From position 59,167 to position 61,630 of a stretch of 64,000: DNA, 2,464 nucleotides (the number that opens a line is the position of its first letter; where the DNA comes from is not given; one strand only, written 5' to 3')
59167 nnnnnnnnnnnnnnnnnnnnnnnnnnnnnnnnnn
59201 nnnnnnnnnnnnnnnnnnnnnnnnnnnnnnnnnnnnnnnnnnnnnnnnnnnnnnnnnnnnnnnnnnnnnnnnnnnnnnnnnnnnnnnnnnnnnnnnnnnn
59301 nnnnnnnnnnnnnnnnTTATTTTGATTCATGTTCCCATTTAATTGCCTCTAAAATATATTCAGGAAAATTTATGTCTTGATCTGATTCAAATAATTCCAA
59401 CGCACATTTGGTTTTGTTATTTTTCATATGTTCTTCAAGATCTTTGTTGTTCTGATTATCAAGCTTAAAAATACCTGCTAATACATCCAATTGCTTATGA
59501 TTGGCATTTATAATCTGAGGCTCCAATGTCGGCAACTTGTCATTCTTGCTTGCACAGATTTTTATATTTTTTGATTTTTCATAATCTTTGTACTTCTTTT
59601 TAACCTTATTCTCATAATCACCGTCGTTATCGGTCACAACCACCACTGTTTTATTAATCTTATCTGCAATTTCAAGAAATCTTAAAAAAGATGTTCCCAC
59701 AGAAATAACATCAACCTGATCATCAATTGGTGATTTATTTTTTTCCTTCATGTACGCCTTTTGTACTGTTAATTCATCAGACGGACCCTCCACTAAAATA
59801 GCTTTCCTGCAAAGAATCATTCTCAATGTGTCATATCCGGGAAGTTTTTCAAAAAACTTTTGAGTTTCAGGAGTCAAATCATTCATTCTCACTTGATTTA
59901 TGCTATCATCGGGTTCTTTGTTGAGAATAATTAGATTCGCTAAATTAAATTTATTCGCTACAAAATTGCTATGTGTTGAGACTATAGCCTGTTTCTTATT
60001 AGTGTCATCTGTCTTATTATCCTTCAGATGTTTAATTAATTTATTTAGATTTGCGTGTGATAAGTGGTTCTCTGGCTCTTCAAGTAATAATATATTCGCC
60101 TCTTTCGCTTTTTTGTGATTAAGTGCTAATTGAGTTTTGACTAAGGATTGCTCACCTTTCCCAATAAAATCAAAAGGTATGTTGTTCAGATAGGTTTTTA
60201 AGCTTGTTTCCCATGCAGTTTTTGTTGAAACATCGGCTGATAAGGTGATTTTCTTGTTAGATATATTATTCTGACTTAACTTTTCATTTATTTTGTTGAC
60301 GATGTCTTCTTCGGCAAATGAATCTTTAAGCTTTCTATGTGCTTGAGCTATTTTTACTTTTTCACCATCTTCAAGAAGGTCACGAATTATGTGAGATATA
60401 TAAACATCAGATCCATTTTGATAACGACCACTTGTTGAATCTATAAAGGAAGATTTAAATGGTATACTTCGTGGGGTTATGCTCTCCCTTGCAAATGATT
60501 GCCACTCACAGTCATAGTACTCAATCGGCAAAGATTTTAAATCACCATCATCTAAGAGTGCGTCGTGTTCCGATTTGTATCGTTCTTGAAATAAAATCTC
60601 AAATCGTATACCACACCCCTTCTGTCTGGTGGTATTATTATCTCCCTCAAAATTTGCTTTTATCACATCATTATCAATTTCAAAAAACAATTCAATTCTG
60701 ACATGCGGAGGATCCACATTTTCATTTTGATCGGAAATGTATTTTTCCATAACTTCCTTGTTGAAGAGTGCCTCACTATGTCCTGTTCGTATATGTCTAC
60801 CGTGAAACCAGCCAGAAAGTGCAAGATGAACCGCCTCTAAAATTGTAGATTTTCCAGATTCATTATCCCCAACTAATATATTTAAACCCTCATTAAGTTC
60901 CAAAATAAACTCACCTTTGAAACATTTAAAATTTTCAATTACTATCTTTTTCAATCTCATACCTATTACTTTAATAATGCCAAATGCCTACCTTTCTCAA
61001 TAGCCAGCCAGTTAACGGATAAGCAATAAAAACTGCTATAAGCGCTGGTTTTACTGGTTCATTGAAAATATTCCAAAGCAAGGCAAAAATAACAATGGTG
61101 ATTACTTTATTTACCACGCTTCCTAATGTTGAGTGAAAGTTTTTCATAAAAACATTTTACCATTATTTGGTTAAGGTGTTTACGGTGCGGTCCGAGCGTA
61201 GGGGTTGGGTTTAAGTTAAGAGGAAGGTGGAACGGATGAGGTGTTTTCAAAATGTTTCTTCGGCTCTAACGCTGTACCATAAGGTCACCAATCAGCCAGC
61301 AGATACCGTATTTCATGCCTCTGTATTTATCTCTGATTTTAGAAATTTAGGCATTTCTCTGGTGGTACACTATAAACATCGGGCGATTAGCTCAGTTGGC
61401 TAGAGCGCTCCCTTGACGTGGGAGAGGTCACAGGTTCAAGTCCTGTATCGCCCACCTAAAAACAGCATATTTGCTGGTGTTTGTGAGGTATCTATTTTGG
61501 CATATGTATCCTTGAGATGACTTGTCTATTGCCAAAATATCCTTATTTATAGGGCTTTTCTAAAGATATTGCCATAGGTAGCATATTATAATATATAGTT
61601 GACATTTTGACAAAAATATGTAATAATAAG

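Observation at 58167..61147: Gabija-like module with unusually short GajB and an extra upstream 59-aa two-TM ORF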

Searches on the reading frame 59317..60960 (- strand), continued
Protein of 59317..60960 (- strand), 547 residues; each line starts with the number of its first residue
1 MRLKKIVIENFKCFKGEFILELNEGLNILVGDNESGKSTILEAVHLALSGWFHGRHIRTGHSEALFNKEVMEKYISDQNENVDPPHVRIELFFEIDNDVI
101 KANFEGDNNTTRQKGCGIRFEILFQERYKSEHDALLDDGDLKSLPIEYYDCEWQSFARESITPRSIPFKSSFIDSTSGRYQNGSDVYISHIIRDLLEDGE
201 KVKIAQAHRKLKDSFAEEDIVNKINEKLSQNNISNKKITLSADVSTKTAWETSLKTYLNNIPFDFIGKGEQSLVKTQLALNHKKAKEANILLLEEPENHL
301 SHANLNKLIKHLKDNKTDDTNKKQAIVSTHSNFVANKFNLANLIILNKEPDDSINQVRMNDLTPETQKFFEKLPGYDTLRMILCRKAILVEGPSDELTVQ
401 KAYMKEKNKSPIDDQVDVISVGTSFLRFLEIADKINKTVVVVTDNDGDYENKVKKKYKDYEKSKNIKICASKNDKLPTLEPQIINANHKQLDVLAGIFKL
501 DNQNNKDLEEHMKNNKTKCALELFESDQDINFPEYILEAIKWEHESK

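Call 33: find_encoding_contigs(protein=P0008, flank=5000, max_places=2)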
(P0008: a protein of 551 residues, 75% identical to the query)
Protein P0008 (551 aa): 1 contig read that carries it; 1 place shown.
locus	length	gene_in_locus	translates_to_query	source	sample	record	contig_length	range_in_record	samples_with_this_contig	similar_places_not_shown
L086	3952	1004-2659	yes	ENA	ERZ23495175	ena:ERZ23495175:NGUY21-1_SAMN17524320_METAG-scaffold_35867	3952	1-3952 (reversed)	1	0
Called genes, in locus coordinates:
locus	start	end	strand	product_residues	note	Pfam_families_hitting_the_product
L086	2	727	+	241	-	?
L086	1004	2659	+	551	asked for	PF02463:SMC_N, PF13175:AAA_15, PF13476:AAA_23, PF13514:AAA_27 (faint), PF13555:AAA_29 (weak), PF13304:AAA_21, PF20469:OLD-like_TOPRIM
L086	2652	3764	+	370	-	PF01443:Viral_helicase1 (faint), PF13245:AAA_19, PF13604:AAA_30 (faint), PF00580:UvrD-helicase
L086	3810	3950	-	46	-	?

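Call 71: predict_structure(alignment_id=A2)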
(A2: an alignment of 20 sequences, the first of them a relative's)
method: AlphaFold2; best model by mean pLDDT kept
length: 547 residues; sequences in the alignment: 20
mean_pLDDT: 70.5   pTM: 0.58
mean pLDDT of the five models: 70.5, 67.4, 62.3, 61.7, 61.0
residues with pLDDT >= 90: 78; 70-90: 216; 50-70: 160; < 50: 93
segments of 3 or more residues with pLDDT < 50: 58-62, 139-143, 178-186, 229-249, 251-259, 296-300, 317-321, 331-340, 348-354, 365-375
pLDDT, mean of each block of 10 residues (from residue 1): 89 81 77 63 83 50 64 66 80 89 89 90 76 57 58 83 80 62 47 63 63 57 58 43 42 46 58 68 76 60 60 53 72 42 53 53 47 49 80 84 87 77 74 79 91 90 91 89 90 88 78 84 84 94 69
secondary structure, 60 per line:
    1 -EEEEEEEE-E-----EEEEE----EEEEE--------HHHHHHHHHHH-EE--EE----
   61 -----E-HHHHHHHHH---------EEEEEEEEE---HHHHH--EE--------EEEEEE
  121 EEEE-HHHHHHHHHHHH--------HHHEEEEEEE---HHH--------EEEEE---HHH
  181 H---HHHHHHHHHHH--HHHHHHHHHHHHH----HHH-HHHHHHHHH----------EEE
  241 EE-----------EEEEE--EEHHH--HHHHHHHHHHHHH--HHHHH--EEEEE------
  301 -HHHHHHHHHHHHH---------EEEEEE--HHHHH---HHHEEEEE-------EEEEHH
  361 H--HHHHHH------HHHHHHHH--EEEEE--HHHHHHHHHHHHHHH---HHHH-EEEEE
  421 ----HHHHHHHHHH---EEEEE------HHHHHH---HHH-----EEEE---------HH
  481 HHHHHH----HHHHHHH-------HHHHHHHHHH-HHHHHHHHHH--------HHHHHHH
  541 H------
elements in order: E2-9 E17-21 E26-30 H39-49 H68-76 E86-94 H98-102 E115-124 H126-137 E149-155 E170-174 H178-181 H185-195 H198-210 H219-227 E238-242 E254-258 H268-280 H283-287 E290-294 H302-314 E324-329 H332-336 E343-347 E355-358 H364-369 H376-383 E386-390 H393-407 H411-414 E416-420 H425-434 E438-442 H449-454 E466-469 H479-486 H491-497 H505-514 H516-525 H534-541

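Call 77: fold_search(model_id=the predicted structure, library=pdb)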
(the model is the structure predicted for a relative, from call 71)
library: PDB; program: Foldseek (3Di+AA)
matches with E <= 10: 777; with E <= 0.001: 155
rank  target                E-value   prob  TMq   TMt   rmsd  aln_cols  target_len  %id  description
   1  8sm3_A                1.8e-15  1.00  0.37  0.37  18.5       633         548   14  Structure of Bacillus cereus VD045 Gabija GajA-GajB Complex (released 2023-11-22)
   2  8u7i_A                2.2e-14  1.00  0.38  0.34  18.9       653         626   14  Structure of the phage immune evasion protein Gad1 bound to the Gabija GajAB complex (released 2023-11-22)
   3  8x5i_B                1.1e-13  1.00  0.37  0.36  18.7       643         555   15  Structure of ATP/Mg2+ bound Gabija GajA (released 2024-02-28)
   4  6p74                  2.6e-13  1.00  0.31  0.33  18.2       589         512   14  OLD nuclease from Thermus Scotoductus (released 2020-01-29)
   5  8x5i_D                3.5e-13  1.00  0.37  0.36  18.5       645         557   15  Structure of ATP/Mg2+ bound Gabija GajA (released 2024-02-28)
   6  9lpa_B                2.0e-11  1.00  0.32  0.25  15.2       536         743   11  The cryo-EM structure of retron Eco8 in an active state (released 2025-11-19)
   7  8j4t_A                2.5e-11  1.00  0.32  0.36  17.3       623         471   13  GajA-GajB complex (released 2024-02-21)
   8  9lp9_B                1.3e-10  1.00  0.30  0.24  23.2       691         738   12  The cryo-EM structure of retron Eco8 in a standby state (released 2025-11-19)
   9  8x5i_C                1.7e-10  1.00  0.31  0.35  17.7       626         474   14  Structure of ATP/Mg2+ bound Gabija GajA (released 2024-02-28)
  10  9p4j_A                1.8e-10  1.00  0.30  0.24  16.4       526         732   11  The structure of Retron Eco8 in Apo state (released 2025-11-12)
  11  8tjy_A                4.7e-10  1.00  0.33  0.37  16.8       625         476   14  Structure of Gabija AB complex (released 2024-04-24)
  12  8wy5_A                7.4e-10  1.00  0.30  0.35  17.7       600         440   13  Structure of Gabija GajA in complex with DNA (released 2024-02-28)
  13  8x5i_A                8.2e-10  1.00  0.30  0.34  17.9       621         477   14  Structure of ATP/Mg2+ bound Gabija GajA (released 2024-02-28)
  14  9x9b_B                1.0e-09  1.00  0.31  0.25  16.4       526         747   13  Retron-Eco8 complex with ATP-Mg2+ (released 2026-03-04)
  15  9x94_J                1.1e-09  1.00  0.30  0.23  16.5       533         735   12  Apo Retron-Eco8 complex (released 2026-03-18)
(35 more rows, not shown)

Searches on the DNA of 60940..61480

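Call 84: search_rna_families(source=window, start=60940, end=61480, threshold=evalue, max_evalue=1)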
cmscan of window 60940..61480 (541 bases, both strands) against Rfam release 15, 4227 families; matches with E-value up to 1: 3.
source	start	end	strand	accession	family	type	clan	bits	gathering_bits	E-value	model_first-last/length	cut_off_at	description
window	61381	61454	+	RF00005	tRNA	Gene; tRNA;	CL00001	68.7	29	6.2e-15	1-71/71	no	tRNA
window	61381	61455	-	RF04354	Plastid-ycf2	Cis-reg;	-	23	65.7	0.025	1-75/75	no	Plastid-ycf2 5UTR RNA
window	61090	61219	+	RF01295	SCARNA7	Gene; snRNA; snoRNA; scaRNA;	-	11.8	65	0.96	1-330/330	no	Small Cajal body-specific RNA 7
